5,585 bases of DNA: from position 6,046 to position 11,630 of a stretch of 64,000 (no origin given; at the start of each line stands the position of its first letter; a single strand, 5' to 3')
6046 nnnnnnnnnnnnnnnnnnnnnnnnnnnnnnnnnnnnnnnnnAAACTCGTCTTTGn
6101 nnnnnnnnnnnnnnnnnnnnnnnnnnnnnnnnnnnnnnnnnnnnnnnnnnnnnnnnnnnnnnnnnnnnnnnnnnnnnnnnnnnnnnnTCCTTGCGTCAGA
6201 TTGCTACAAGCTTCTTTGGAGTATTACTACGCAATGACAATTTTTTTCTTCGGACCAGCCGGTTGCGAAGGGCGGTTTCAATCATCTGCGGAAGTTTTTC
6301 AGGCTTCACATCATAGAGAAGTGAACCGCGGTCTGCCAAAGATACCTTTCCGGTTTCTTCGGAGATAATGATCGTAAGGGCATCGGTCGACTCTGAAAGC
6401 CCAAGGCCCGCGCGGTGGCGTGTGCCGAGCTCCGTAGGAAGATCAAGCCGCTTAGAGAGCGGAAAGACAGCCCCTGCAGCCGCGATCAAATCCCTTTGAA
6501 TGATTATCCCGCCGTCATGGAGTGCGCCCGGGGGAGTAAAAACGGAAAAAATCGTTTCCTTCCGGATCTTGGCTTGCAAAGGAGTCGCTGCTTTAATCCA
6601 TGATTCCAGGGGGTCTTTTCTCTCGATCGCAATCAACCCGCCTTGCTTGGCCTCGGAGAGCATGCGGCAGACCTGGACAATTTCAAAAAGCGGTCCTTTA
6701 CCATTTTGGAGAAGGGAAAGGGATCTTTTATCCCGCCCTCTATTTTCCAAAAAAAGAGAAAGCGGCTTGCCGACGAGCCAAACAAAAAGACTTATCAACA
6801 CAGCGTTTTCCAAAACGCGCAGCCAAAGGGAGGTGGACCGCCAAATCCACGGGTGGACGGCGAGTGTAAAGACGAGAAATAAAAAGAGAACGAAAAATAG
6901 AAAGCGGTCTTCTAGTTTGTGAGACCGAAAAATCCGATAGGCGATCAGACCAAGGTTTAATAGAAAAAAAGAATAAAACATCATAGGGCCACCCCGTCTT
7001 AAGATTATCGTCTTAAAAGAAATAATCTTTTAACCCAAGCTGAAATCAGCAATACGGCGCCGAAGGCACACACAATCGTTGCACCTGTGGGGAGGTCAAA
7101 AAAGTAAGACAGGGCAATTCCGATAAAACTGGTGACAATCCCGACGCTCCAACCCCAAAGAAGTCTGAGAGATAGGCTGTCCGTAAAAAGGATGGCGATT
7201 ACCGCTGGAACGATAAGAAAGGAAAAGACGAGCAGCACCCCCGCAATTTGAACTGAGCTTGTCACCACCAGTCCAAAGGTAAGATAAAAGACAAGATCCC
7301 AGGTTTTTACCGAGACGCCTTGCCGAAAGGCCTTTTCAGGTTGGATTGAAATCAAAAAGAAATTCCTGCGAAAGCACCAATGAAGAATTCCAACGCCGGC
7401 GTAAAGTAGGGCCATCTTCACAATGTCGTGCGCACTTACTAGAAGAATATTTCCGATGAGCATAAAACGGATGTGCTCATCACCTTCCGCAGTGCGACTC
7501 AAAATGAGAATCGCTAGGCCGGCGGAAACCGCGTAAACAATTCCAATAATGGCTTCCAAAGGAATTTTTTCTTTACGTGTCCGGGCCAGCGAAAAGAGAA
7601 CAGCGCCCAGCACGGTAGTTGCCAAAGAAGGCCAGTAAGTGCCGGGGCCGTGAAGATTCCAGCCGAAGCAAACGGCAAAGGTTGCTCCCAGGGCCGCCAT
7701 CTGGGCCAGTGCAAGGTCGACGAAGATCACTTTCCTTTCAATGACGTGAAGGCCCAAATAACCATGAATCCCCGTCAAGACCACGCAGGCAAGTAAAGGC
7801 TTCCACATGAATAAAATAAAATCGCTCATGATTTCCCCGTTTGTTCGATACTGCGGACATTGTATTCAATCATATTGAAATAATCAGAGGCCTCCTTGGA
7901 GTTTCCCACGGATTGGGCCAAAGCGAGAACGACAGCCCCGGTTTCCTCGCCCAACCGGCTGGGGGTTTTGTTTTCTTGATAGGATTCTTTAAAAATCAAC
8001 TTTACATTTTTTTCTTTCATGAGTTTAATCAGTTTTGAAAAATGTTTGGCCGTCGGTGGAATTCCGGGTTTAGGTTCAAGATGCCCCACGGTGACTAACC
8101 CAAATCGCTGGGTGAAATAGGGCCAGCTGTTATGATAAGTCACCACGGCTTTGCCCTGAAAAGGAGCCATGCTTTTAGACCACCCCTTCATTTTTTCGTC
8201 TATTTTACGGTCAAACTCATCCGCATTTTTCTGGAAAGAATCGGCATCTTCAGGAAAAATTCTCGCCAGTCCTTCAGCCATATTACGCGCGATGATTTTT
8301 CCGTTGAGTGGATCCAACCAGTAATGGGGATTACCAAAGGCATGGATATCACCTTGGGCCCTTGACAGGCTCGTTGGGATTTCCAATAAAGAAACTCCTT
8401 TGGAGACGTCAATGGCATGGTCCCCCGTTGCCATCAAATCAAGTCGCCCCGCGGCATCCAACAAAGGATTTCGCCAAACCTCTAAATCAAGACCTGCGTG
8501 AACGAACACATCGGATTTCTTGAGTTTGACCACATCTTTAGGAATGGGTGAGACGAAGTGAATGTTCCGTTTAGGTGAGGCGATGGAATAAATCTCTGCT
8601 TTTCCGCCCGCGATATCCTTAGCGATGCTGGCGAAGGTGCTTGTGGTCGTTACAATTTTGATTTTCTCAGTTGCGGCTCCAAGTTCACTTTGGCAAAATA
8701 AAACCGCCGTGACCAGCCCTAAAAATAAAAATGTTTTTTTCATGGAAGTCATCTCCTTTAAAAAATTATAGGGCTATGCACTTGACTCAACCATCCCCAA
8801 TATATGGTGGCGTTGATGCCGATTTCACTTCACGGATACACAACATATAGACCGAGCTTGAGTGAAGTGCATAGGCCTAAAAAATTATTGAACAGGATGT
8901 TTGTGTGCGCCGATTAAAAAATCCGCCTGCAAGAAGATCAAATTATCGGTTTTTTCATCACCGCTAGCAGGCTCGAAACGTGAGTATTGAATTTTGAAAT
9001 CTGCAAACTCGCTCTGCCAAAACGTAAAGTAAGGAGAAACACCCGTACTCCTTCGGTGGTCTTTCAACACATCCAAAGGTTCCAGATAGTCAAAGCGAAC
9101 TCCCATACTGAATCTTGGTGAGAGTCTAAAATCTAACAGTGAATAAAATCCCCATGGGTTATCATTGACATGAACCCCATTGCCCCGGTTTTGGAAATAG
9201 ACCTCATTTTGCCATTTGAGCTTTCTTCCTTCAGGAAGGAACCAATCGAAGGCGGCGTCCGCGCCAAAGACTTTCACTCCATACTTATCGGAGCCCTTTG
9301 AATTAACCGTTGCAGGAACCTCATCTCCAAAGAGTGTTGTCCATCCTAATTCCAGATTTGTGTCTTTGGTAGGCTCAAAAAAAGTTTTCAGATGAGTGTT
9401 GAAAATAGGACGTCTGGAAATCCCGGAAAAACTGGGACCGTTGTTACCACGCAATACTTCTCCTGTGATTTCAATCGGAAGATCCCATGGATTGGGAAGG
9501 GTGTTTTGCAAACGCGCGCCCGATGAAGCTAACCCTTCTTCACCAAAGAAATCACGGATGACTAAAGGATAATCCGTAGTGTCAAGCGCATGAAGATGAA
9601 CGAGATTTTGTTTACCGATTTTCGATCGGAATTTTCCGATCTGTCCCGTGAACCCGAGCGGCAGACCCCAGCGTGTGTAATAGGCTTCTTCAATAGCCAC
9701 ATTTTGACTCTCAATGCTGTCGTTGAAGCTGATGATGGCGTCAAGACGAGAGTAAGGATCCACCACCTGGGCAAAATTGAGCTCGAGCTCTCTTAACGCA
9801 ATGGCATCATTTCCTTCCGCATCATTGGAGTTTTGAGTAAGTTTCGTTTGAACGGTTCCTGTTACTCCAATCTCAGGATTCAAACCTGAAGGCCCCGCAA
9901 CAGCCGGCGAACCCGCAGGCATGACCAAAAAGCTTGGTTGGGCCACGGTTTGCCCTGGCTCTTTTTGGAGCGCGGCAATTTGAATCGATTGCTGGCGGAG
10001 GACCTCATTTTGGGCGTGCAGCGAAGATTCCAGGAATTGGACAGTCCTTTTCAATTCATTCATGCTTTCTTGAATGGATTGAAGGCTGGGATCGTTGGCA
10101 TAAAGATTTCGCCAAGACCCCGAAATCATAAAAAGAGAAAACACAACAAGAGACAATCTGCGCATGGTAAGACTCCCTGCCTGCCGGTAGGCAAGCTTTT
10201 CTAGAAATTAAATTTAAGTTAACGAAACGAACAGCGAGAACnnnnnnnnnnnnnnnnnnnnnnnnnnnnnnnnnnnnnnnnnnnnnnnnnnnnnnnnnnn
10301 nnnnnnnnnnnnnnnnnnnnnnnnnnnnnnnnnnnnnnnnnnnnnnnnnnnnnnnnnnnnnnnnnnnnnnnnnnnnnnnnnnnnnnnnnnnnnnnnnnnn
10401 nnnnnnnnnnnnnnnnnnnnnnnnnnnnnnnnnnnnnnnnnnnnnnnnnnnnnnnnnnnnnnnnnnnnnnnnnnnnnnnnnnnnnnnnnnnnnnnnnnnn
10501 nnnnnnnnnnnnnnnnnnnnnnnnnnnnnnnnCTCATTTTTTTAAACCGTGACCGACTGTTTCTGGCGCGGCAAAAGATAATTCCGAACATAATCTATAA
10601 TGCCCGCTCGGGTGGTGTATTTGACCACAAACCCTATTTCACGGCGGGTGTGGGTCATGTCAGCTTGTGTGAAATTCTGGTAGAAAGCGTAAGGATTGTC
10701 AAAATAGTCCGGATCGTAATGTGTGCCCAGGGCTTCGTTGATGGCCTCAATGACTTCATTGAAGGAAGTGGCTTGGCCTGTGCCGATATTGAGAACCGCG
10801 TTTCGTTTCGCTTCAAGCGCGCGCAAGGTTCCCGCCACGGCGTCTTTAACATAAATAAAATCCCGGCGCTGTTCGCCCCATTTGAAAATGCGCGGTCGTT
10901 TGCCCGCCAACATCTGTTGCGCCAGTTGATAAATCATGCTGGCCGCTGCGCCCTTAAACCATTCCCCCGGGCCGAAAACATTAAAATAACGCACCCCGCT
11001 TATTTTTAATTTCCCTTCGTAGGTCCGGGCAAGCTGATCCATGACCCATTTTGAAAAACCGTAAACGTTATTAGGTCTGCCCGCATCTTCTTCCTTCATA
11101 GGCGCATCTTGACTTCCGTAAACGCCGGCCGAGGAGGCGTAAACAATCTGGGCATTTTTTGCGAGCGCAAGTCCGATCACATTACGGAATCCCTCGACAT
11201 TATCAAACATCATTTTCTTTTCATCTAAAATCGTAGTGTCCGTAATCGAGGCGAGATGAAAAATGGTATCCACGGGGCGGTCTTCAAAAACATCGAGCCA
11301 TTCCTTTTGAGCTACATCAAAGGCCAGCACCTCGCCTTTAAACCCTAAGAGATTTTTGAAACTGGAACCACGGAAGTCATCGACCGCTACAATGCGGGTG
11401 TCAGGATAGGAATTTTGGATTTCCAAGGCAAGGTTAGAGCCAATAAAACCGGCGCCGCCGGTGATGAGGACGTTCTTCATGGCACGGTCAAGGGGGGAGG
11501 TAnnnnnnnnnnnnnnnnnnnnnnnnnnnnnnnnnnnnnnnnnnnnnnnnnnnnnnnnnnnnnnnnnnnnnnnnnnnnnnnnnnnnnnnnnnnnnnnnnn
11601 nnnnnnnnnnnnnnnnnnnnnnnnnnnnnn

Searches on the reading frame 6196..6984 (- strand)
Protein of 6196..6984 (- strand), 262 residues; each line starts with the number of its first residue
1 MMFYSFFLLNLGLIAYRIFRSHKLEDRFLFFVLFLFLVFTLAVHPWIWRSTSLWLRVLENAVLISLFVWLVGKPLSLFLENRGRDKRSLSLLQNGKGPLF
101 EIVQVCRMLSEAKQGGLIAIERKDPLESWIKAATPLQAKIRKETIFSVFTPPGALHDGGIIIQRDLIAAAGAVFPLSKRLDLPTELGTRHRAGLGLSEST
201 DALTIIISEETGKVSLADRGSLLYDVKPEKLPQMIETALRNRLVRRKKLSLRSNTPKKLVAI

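Call 71: search_protein_families(library=pfam, proteins=[window:6196-6984:-], max_evalue=0.00001)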
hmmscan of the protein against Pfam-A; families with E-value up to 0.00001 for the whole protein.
window:6196-6984:- (262 aa): 1 family
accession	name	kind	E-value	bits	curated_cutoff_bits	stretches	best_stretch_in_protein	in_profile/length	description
PF02457.21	DAC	-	9.7e-33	112.7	27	1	105-221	3-118/119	DisA bacterial checkpoint controller nucleotide-binding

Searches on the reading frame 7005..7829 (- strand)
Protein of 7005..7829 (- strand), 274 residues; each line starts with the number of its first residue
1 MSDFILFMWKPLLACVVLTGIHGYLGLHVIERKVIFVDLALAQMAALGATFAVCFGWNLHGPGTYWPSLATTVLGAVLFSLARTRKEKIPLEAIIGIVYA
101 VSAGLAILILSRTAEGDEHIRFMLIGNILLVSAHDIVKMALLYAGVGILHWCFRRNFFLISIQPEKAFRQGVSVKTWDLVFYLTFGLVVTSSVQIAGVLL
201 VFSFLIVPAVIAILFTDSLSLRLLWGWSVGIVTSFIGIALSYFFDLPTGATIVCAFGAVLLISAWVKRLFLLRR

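Call 71: search_protein_families(library=pfam, proteins=[window:7005-7829:-], max_evalue=0.00001)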
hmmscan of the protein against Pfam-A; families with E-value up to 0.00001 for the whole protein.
window:7005-7829:- (274 aa): 2 families
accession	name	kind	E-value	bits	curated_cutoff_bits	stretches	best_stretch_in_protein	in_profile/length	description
PF00950.22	ABC-3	-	4.7e-41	141.4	20.1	1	7-266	4-257/258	ABC 3 transport family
PF01032.23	FecCD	-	1.1e-09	38.3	26.5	1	42-263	80-307/311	FecCD transport family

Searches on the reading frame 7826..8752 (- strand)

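Call 71: search_protein_families(library=pfam, proteins=[window:7826-8752:-], max_evalue=0.00001)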
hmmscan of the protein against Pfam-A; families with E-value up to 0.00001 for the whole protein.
window:7826-8752:- (308 aa): 1 family
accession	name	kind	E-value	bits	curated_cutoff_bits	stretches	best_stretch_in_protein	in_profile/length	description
PF01297.22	ZnuA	-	1.3e-56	192.5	29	1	33-304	1-262/263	Zinc-uptake complex component A periplasmic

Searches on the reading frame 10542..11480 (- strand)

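Call 71: search_protein_families(library=pfam, proteins=[window:10542-11480:-], max_evalue=0.00001)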
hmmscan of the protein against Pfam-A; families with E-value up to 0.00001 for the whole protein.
window:10542-11480:- (312 aa): 6 families
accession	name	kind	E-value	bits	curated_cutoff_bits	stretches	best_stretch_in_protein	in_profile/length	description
PF01370.27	Epimerase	-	2.9e-42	145.2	20.9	1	4-233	1-240/240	NAD dependent epimerase/dehydratase family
PF16363.11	GDP_Man_Dehyd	-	3.3e-27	96.3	27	1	5-256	1-271/332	GDP-mannose 4,6 dehydratase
PF07993.18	NAD_binding_4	-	2.8e-12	46.8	20.1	1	69-211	88-251/258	Male sterility protein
PF04321.23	RmlD_sub_bind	-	1.5e-11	44.4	27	1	3-171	2-154/287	RmlD substrate binding domain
PF01073.25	3Beta_HSD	-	1.2e-10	41.4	22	1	5-192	1-205/280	3-beta hydroxysteroid dehydrogenase/isomerase family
PF02719.21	Polysacc_synt_2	-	3.1e-10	40.1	20.2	1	4-253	1-249/293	Polysaccharide biosynthesis protein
